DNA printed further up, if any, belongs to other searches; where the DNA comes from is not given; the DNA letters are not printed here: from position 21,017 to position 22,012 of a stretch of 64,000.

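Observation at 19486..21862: Nucleic-acid damage-reversal pair AlkB and endonuclease V carried together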

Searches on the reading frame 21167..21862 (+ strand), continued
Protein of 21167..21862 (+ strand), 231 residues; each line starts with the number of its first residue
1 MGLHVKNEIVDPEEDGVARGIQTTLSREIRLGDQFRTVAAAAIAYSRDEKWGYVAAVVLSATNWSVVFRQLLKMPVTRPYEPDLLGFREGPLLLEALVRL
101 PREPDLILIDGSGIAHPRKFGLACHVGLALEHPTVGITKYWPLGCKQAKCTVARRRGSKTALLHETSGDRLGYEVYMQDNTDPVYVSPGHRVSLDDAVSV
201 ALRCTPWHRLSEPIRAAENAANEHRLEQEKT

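Call 15: search_solved_structures(query=window:21167-21862:+, show_alignments=5, max_evalue=1e-25)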
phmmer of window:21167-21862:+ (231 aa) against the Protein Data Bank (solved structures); distinct sequences matched with E-value up to 1e-25: 4.
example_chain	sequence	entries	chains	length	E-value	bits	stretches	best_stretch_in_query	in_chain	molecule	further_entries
3goc_A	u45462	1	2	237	7.7e-30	107.2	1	38-221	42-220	Endonuclease V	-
4xpu_A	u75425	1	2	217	7.5e-29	104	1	24-224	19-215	Endonuclease V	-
2w36_A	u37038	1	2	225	1.6e-26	96.4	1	20-218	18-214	ENDONUCLEASE V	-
2w35_A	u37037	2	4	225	8.9e-26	94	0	21-218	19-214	Endonuclease V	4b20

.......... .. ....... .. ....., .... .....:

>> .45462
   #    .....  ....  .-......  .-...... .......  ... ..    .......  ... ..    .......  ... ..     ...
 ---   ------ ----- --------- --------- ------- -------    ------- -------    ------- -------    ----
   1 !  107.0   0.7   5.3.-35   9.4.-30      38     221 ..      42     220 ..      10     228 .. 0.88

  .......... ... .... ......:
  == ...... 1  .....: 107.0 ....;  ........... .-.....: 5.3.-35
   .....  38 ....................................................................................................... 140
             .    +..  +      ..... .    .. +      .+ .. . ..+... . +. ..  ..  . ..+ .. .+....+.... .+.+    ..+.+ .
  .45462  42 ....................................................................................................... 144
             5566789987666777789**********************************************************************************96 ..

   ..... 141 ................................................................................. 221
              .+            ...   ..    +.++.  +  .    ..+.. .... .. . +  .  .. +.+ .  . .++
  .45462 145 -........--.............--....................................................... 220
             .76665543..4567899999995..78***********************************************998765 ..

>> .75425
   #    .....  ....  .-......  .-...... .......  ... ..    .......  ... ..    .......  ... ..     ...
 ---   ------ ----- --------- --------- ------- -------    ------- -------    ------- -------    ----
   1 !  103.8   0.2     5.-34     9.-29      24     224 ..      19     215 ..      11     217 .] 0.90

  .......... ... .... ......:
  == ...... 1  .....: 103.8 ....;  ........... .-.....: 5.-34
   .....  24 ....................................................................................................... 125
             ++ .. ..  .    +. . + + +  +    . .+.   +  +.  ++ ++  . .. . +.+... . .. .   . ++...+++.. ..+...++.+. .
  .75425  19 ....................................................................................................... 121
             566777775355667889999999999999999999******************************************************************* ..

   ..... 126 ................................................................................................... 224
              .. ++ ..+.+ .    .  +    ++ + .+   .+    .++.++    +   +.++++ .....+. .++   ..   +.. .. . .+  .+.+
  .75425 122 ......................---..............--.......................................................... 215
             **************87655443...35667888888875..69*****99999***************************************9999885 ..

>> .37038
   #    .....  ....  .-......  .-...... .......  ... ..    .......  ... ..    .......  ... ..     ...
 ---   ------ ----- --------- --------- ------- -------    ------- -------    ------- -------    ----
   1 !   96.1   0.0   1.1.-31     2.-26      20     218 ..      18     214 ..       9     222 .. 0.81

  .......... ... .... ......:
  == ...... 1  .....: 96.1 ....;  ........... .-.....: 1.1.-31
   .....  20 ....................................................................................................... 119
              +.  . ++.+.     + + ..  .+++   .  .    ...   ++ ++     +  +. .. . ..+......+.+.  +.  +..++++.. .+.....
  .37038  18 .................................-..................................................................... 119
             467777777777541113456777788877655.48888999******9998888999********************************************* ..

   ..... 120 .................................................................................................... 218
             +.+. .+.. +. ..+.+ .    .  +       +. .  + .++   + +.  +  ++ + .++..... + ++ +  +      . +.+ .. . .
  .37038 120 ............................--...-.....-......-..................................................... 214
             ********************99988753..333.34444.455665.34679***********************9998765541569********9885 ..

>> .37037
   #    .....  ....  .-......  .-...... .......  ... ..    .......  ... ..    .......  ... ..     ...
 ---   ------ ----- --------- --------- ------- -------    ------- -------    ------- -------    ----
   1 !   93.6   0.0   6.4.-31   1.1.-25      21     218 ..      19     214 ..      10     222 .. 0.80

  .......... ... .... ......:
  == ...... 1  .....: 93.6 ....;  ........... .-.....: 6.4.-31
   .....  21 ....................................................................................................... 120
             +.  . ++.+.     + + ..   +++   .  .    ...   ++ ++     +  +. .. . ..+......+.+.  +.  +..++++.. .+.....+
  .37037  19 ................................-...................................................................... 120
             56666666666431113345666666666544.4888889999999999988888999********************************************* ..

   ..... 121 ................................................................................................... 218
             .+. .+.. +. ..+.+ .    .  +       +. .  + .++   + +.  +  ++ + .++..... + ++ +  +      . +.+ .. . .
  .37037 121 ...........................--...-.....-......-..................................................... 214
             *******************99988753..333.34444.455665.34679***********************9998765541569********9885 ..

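Call 17: search_dna_similar(query=window:21167-21862:+, collection=phages, mode=protein, max_rows=25, max_evalue=0.001)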
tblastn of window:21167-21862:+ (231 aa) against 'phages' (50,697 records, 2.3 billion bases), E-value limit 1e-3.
Records with a match: 3; places in all: 3; records where one place covers at least 80% of the query: 3.
Best place of each record, by identity: <60% 3.
By first word of the organism name: Salmonella 3.
By host as written in the record: Homo sapiens 2; Salmonella enterica subsp. enterica serovar Kentucky 1.
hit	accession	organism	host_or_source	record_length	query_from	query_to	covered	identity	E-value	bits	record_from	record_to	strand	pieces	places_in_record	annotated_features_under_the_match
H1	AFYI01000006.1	Salmonella enterica subsp. enterica serovar Infantis str. ...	Homo sapiens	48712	21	222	87%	32.0%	7e-25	107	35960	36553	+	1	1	deoxyribonuclease V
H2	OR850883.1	Salmonella phage S.Kent 1-2-1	Salmonella enterica subsp. enterica ...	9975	21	222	87%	31.5%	1e-24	107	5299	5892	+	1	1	record has no annotation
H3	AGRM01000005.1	Salmonella enterica subsp. houtenae str. ATCC BAA-1581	Homo sapiens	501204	21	222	87%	31.5%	2e-24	106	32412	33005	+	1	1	deoxyribonuclease V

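Call 25: find_encoding_contigs(protein=P0002, flank=10000, max_places=1)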
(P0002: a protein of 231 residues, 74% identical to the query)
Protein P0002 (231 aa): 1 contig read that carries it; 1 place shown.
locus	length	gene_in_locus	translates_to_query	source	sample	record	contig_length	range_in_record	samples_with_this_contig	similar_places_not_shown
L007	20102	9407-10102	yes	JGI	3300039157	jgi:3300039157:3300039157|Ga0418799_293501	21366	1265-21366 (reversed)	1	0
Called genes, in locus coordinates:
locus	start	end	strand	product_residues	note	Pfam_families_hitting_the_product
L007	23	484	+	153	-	PF03588:Leu_Phe_trans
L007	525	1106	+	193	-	-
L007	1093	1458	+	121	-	-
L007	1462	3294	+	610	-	PF00773:RNB, PF00035:dsrm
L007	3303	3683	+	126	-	PF07411:DUF1508 (weak)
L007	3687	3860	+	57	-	-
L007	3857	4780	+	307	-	PF00498:FHA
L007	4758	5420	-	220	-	PF04545:Sigma70_r4 (weak), PF08281:Sigma70_r4_2, PF13384:HTH_23 (faint), PF13542:HTH_Tnp_ISL3 (faint), PF01381:HTH_3 (faint), PF09048:Cro (faint), PF13518:HTH_28 (faint), PF13412:HTH_24 (faint)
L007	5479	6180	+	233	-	PF13481:AAA_25 (faint)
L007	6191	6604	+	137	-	-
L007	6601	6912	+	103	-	-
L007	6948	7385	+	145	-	PF00293:NUDIX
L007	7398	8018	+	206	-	PF13532:2OG-FeII_Oxy_2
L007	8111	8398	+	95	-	-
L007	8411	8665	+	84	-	-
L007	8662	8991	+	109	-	-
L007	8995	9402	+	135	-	-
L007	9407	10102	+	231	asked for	PF04493:Endonuclease_5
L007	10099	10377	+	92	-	-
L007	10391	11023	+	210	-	-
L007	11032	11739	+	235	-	-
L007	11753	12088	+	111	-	-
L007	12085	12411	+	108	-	-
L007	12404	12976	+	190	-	-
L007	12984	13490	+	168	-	PF00186:DHFR_1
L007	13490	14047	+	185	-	-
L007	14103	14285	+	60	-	-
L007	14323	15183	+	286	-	-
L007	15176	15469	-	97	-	-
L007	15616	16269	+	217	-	-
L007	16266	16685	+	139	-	-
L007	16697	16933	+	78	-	-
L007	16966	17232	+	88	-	-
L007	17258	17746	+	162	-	-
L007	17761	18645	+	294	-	-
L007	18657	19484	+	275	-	-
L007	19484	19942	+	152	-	PF00383:dCMP_cyt_deam_1 (faint)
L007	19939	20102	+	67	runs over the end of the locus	-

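Call 26: find_encoding_contigs(protein=P0038, flank=10000, max_places=1)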
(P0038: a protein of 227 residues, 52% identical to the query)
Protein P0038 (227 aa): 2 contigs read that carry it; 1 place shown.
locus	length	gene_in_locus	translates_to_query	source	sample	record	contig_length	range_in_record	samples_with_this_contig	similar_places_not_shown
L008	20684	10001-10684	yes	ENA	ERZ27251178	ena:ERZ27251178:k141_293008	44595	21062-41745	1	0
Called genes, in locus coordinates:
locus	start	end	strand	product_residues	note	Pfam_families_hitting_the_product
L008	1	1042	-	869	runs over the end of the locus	PF00317:Ribonuc_red_lgN, PF02867:Ribonuc_red_lgC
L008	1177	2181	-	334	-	PF21694:DNA_pol3_delta_C (weak)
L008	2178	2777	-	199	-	PF13177:DNA_pol3_delta2 (weak)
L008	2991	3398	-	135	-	-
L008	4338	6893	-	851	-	-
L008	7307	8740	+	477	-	-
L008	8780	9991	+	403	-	PF12323:HTH_OrfB_IS605, PF01385:OrfB_IS605, PF07282:Cas12f1-like_TNB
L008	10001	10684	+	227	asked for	PF04493:Endonuclease_5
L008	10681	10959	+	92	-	-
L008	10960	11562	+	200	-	-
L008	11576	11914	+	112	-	PF08281:Sigma70_r4_2 (faint), PF13384:HTH_23 (faint), PF13518:HTH_28 (faint), PF13551:HTH_29 (faint), PF12728:HTH_17 (faint)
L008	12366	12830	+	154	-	-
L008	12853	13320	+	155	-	-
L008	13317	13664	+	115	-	-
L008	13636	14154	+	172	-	PF00186:DHFR_1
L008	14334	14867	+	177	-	-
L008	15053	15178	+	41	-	-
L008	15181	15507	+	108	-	-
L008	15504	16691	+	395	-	-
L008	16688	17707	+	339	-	-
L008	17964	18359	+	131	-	-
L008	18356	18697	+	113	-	-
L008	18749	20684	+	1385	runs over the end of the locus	PF00580:UvrD-helicase, PF13245:AAA_19, PF13604:AAA_30 (faint), PF13361:UvrD_C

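Call 27: find_encoding_contigs(protein=P0041, flank=10000, max_places=1)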
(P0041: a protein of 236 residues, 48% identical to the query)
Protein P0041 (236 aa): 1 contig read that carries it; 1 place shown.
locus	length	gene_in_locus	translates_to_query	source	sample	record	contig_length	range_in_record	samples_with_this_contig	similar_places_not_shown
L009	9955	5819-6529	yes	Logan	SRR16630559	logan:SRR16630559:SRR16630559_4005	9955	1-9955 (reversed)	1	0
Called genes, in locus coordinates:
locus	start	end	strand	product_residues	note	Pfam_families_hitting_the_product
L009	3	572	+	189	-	?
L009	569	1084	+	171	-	-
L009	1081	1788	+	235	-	PF00149:Metallophos, PF12850:Metallophos_2 (weak)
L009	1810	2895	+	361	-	-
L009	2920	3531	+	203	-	-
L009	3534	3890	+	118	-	-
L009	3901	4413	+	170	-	PF02464:CinA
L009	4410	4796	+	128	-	-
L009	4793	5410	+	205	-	PF13532:2OG-FeII_Oxy_2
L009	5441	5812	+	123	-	-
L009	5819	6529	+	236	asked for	PF04493:Endonuclease_5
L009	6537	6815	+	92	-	-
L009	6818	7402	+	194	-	-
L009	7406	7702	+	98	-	-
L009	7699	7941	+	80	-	-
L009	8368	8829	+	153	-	-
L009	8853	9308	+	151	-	-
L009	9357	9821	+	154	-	-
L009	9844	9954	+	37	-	?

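Call 41: search_protein_families(library=ncbifam, proteins=[window:21167-21862:+], max_evalue=0.01)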
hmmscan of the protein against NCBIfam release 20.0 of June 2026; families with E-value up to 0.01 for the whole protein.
window:21167-21862:+ (231 aa): 2 families
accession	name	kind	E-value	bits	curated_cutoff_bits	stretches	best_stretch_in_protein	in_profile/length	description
NF008629.1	PRK11617.1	equivalog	2.4e-47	161.1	230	1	18-226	6-213/218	deoxyribonuclease V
NF041102.1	endonuc_V_Ttgales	equivalog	7.4e-42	144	300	1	21-222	14-213/216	endonuclease V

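Call 44: find_encoding_contigs(protein=P0009, flank=6000, max_places=1)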
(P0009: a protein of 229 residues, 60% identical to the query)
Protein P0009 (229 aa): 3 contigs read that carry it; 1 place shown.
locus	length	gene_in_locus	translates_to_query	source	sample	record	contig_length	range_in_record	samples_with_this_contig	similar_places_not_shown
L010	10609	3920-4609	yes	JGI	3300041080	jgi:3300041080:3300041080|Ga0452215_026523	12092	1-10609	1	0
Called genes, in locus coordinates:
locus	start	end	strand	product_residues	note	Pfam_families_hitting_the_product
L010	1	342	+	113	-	?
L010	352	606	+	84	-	-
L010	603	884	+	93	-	PF07963:N_methyl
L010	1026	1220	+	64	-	-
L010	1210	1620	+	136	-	PF00293:NUDIX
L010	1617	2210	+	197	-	PF01121:CoaE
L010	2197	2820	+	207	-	PF13532:2OG-FeII_Oxy_2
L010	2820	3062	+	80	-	-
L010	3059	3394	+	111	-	-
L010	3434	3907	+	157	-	-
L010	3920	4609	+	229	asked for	PF04493:Endonuclease_5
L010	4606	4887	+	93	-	-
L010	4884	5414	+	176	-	-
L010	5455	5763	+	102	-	-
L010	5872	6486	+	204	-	-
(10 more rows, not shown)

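Call 45: find_encoding_contigs(protein=P0011, flank=6000, max_places=1)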
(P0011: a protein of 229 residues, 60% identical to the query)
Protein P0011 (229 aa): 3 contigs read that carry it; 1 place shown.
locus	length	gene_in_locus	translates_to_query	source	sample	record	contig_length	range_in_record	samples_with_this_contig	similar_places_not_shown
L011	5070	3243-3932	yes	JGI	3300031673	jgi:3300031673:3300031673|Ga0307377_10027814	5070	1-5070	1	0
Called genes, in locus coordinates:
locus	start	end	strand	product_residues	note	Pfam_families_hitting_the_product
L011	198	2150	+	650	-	PF22942:DUF7025, PF00004:AAA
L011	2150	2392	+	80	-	-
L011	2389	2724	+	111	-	-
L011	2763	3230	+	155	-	-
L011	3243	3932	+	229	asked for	PF04493:Endonuclease_5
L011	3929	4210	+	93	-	-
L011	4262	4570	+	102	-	-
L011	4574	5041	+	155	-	-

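Call 51: find_related_loci(query=A1, collection=viral_contigs, flank=4000)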
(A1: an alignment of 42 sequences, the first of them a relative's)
Query A1 (231 aa) in viral_contigs; peptide patterns used: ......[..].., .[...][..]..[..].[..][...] (x = any residue, [..] = any of these).
20 stretches matched a pattern; 5 encode a relative of the query (tblastn E <= 1e-3); 5 distinct loci.
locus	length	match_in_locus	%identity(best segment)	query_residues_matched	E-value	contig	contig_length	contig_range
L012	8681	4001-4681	63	3-229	2e-99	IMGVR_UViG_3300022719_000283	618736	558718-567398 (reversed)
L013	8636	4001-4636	32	21-225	3e-28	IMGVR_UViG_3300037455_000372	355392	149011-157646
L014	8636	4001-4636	31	21-225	3e-28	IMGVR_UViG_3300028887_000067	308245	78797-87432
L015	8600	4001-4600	30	34-221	3e-24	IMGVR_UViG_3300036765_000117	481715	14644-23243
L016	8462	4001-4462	35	66-218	4e-16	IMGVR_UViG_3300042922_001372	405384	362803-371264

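Call 63: predict_structure(alignment_id=A1)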
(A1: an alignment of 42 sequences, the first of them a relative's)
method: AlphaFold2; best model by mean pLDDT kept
length: 231 residues; sequences in the alignment: 42
mean_pLDDT: 93.0   pTM: 0.83
mean pLDDT of the five models: 93.0, 92.6, 92.4, 91.8, 88.8
residues with pLDDT >= 90: 186; 70-90: 35; 50-70: 9; < 50: 1
segments of 3 or more residues with pLDDT < 50: none
pLDDT, mean of each block of 10 residues (from residue 1): 73 89 72 81 97 98 95 95 89 98 96 96 96 97 92 95 97 98 98 97 96 98 97 70
secondary structure, 60 per line:
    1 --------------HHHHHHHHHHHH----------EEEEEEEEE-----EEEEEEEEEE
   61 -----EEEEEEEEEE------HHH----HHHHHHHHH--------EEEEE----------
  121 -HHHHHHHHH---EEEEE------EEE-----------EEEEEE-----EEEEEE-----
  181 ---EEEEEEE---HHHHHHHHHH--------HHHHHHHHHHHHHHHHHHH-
elements in order: H15-26 E37-45 E51-60 E66-75 H89-97 E106-110 H122-130 E134-138 E145-147 E159-164 E170-175 E184-190 H194-203 H212-230

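Call 65: fold_search(model_id=the predicted structure, library=pdb)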
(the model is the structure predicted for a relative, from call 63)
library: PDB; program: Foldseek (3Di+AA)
matches with E <= 10: 1256; with E <= 0.001: 100
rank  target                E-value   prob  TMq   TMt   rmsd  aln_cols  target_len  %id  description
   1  3goc_A                6.0e-21  1.00  0.77  0.78  13.0       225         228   36  Crystal structure of the Endonuclease V (SAV1684) from Streptomyces avermitilis. Northeast Structural Genomics Consort (released 2009-03-31)
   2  4xpu_A                3.3e-20  1.00  0.74  0.81  11.5       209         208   32  The crystal structure of EndoV from E.coli (released 2015-08-19)
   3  3hd0_B                3.3e-20  1.00  0.75  0.80  12.7       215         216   30  Crystal structure of Tm1865, an Endonuclease V from Thermotoga Maritima (released 2009-07-14)
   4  4xpu_B                5.7e-20  1.00  0.73  0.80  11.4       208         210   32  The crystal structure of EndoV from E.coli (released 2015-08-19)
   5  6ozj_A                9.8e-20  1.00  0.76  0.72  14.1       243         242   28  Crystal structure of Mus musculus (Mm) Endonuclease V in complex with a 23mer RNA oligo containing an inosine in the a (released 2019-09-04)
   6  3hd0_A                1.1e-19  1.00  0.74  0.78  12.6       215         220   30  Crystal structure of Tm1865, an Endonuclease V from Thermotoga Maritima (released 2009-07-14)
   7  6ozm_A                2.1e-19  1.00  0.78  0.73  13.9       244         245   28  Crystal structure of Mus musculus (Mm) Endonuclease V in complex with a 23mer RNA oligo containing an inosine after a  (released 2019-09-04)
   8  6ozg_B                2.4e-19  1.00  0.74  0.77  12.8       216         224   30  Crystal structure of Thermotoga maritima (Tm) Endonuclease V (E89Q) in complex with a 12mer DNA containing an inosine  (released 2019-09-04)
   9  6ozl_B                2.7e-19  1.00  0.78  0.74  14.1       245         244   27  Crystal structure of Mus musculus (Mm) Endonuclease V in complex with a 23mer RNA oligo containing an inosine after a  (released 2019-09-04)
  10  6ozq_B                2.9e-19  1.00  0.77  0.73  14.2       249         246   27  Crystal structure of Mus musculus (Mm) Endonuclease V (K155M) in complex with a 23mer RNA oligo containing an inosine  (released 2019-09-04)
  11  6ozf_A                3.1e-19  1.00  0.75  0.78  12.8       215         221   30  Crystal structure of Thermotoga maritima (Tm) Endonuclease V (D110N) in complex with a 12mer DNA containing an inosine (released 2019-09-04)
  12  2w36_A                4.2e-19  1.00  0.74  0.77  12.7       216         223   30  Structures of endonuclease V with DNA reveal initiation of deaminated adenine repair (released 2009-01-20)
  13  6ozr_A                4.2e-19  1.00  0.76  0.72  13.8       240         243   28  Crystal structure of Mus musculus (Mm) Endonuclease V in complex with a 23mer RNA oligo containing an inosine after a  (released 2019-09-04)
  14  6ozo_A                4.7e-19  1.00  0.76  0.71  14.1       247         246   28  Crystal structure of Mus musculus (Mm) Endonuclease V in complex with a 23mer RNA oligo containing an inosine after a  (released 2019-09-04)
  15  6ozg_A                5.0e-19  1.00  0.75  0.77  12.7       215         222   30  Crystal structure of Thermotoga maritima (Tm) Endonuclease V (E89Q) in complex with a 12mer DNA containing an inosine  (released 2019-09-04)
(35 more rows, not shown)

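Call 66: find_related_loci(query=P0001, collection=genome_contigs, flank=5000)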
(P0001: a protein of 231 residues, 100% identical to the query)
Query P0001 (231 aa) in genome_contigs; peptide patterns used: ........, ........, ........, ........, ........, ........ (x = any residue, [..] = any of these).
62 stretches matched a pattern, but none encodes a relative of the query by tblastn (E <= 1e-3).
